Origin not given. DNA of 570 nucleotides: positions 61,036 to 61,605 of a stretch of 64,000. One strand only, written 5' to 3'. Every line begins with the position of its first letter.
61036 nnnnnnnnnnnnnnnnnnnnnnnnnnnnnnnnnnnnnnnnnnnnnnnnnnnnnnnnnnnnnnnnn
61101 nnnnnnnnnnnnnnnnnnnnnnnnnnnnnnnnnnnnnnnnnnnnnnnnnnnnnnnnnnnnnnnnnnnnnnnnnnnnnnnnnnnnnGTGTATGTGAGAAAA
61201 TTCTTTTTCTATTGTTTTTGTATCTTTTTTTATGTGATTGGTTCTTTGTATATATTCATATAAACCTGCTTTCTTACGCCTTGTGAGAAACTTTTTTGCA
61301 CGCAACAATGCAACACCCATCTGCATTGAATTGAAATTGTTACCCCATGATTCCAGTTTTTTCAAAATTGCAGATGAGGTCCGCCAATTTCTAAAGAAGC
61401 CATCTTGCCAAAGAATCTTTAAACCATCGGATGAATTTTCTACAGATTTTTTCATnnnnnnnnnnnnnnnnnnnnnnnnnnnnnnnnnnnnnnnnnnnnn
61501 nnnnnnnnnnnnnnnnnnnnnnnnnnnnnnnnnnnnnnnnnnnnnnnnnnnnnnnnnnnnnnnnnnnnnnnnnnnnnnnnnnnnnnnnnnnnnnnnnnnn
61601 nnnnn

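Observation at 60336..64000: Putative defence islet: a HEPN-containing coupled gene module divergent from a PD-(D/E)xK + DGQHR (DndB/DpdB-like) gene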

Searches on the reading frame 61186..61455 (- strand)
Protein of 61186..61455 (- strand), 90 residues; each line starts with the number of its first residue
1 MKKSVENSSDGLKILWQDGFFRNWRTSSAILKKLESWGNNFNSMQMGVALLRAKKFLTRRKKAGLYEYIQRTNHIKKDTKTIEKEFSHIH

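Call 96: search_solved_structures(query=A8, max_evalue=10)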
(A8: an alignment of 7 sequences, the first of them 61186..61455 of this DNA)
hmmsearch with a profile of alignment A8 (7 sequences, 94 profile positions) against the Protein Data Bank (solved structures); distinct sequences matched with E-value up to 10: 13.
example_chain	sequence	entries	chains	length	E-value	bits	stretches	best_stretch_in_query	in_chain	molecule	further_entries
8qks_A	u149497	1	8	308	0.3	14.3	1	38-86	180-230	Reticulocyte-binding protein-like protein 5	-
8qkr_A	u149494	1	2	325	0.33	14.2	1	38-86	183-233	Reticulocyte-binding protein-like protein 5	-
6mpv_B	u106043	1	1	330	0.34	14.1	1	38-86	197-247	Reticulocyte binding protein 5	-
8pwu_A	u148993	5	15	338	0.35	14.1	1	38-86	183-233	Reticulocyte-binding protein homolog 5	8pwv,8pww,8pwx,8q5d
5k1y_C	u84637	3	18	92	0.45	13.7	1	14-52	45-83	AspA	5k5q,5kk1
5k5o_A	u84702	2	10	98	0.46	13.7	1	14-52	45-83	AspA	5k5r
4wat_A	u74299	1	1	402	0.48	13.7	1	38-86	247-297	PfRh5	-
4rs8_A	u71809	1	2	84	0.53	13.5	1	14-52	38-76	AspA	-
5mi0_A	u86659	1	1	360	0.55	13.4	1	37-86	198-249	Reticulocyte binding-like protein 5,Reticulocyte binding protein 5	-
6rcu_A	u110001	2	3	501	0.66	13.2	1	38-86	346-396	Reticulocyte binding protein homologue 5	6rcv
7phu_A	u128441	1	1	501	0.66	13.2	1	38-86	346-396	Reticulocyte-binding protein homolog 5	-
8cdd_C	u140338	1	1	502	0.66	13.2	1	38-86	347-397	Reticulocyte-binding protein homolog 5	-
4u0q_A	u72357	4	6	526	0.7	13.1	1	38-86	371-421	Reticulocyte binding protein 5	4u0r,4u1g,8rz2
